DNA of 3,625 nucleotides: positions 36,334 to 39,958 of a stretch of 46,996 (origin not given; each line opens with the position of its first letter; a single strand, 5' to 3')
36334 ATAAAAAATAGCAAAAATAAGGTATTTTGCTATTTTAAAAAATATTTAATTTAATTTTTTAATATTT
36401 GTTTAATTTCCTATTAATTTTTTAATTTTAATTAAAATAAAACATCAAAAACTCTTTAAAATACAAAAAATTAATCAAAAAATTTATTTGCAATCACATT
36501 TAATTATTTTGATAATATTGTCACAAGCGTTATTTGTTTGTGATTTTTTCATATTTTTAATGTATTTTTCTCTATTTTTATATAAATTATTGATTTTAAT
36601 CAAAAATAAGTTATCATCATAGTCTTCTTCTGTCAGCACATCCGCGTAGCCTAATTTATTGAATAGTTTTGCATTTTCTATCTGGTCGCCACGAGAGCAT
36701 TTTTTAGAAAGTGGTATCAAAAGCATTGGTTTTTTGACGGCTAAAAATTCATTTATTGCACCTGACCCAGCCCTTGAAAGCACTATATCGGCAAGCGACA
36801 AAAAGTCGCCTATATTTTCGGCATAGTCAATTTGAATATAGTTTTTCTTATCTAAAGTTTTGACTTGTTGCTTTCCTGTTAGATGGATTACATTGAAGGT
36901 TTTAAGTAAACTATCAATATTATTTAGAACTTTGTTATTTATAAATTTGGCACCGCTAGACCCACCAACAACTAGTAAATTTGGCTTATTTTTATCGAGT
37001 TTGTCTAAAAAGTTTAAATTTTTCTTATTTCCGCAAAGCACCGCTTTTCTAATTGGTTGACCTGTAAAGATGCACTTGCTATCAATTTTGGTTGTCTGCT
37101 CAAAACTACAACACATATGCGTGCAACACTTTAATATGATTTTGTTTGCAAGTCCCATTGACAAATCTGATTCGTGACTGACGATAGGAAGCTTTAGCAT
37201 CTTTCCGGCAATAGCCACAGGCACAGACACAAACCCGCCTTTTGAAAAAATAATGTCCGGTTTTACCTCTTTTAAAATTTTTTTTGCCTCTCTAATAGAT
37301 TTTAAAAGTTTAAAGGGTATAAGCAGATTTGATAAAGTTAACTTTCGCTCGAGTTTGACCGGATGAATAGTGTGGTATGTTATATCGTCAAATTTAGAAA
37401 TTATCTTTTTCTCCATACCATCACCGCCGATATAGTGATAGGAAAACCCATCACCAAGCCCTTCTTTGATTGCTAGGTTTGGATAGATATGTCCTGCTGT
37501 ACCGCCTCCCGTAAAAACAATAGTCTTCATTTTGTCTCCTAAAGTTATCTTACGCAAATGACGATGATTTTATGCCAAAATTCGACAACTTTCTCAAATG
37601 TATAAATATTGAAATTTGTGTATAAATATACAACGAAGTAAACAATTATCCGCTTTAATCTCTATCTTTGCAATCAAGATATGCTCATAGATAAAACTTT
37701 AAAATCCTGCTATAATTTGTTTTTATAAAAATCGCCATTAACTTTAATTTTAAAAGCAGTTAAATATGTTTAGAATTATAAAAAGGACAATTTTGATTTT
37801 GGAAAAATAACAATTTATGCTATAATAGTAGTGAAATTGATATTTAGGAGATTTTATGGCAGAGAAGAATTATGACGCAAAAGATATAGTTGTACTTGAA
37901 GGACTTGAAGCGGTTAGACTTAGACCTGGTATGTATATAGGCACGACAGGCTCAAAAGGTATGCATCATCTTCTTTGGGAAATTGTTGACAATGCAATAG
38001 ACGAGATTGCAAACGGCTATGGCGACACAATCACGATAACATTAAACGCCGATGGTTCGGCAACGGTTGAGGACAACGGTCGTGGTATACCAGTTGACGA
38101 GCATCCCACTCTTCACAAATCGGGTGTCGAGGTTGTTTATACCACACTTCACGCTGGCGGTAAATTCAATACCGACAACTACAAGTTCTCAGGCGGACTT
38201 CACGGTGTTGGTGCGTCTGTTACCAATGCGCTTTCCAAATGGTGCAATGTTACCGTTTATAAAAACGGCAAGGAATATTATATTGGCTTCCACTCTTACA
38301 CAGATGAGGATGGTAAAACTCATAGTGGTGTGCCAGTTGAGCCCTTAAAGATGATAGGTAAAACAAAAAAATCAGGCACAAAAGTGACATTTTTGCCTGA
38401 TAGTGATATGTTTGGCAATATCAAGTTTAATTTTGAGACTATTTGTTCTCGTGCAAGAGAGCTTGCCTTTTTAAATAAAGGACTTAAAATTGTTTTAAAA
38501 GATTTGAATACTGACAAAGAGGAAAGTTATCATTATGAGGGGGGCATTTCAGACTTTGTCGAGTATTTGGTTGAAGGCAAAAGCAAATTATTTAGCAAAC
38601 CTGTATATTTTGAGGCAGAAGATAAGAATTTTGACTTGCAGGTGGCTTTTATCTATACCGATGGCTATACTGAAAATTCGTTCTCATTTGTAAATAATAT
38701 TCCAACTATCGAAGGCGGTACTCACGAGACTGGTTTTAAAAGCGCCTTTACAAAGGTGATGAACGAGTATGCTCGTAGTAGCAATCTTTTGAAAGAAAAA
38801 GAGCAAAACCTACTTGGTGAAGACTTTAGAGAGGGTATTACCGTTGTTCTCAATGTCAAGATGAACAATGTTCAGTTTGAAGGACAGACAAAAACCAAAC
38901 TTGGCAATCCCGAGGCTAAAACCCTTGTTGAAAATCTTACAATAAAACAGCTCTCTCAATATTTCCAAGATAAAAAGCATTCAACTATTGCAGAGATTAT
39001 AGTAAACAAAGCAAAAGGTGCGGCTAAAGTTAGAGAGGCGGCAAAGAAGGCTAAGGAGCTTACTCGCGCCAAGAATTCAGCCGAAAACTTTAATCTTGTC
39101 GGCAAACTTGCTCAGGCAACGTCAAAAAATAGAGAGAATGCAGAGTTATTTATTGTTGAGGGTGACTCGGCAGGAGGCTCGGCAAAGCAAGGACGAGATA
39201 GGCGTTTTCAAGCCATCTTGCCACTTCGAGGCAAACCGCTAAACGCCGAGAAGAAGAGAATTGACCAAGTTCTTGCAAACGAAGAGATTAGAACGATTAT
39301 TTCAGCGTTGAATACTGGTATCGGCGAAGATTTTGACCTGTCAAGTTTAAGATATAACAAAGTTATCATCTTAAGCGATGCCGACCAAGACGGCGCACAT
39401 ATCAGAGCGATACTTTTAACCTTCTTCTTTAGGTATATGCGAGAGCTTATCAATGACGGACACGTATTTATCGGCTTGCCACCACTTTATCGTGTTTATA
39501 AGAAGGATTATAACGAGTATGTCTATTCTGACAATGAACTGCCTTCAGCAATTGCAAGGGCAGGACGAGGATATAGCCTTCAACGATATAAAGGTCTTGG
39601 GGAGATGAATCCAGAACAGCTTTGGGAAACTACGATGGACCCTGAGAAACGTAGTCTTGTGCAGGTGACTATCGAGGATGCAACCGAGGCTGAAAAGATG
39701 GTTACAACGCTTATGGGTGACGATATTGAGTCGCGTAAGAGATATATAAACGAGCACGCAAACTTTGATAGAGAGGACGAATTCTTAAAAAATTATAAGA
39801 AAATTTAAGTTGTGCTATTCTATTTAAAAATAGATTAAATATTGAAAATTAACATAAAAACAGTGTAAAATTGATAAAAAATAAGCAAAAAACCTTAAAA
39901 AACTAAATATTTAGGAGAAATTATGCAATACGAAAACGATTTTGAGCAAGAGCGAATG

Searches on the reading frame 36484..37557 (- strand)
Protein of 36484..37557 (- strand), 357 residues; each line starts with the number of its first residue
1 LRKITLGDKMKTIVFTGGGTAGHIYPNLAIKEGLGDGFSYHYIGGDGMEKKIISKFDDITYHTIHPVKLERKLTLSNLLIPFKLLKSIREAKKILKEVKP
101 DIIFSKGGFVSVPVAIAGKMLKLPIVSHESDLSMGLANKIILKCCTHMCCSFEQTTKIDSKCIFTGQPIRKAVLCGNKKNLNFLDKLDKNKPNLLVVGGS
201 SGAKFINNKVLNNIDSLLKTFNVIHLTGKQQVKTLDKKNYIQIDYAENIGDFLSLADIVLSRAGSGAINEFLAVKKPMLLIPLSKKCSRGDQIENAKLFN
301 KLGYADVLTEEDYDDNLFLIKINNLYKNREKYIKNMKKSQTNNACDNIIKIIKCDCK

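Call 63: search_protein_families(library=pfam, proteins=[window:36484-37557:-], max_evalue=0.001)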
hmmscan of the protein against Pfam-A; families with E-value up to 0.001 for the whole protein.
window:36484-37557:- (357 aa): 3 families
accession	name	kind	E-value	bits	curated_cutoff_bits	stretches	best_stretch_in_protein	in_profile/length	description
PF03033.26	Glyco_transf_28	-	3.3e-29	102.2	26.2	1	13-148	1-137/139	Glycosyltransferase family 28 N-terminal domain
PF04101.22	Glyco_tran_28_C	-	3.7e-29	102.3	22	1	194-344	2-159/166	Glycosyltransferase family 28 C-terminal domain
PF13528.12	Glyco_trans_1_3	-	0.00012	21.8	25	0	253-314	252-310/322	Glycosyl transferase family 1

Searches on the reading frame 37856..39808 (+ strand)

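Call 63: search_protein_families(library=pfam, proteins=[window:37856-39808:+], max_evalue=0.001)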
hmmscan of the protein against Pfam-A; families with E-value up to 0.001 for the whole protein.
window:37856-39808:+ (650 aa): 4 families
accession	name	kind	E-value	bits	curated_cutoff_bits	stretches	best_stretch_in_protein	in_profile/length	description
PF00204.31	DNA_gyraseB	-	1.7e-56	190.9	27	1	230-401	1-172/173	DNA gyrase B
PF00986.26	DNA_gyraseB_C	-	2.5e-30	104.9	29.8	1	572-632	3-63/63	DNA gyrase B subunit, carboxyl terminus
PF01751.28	Toprim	-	8e-18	64.9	23.1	1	430-538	1-92/96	Toprim domain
PF02518.31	HATPase_c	-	1.7e-16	61.1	26.4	1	34-157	4-94/111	Histidine kinase-, DNA gyrase B-, and HSP90-like ATPase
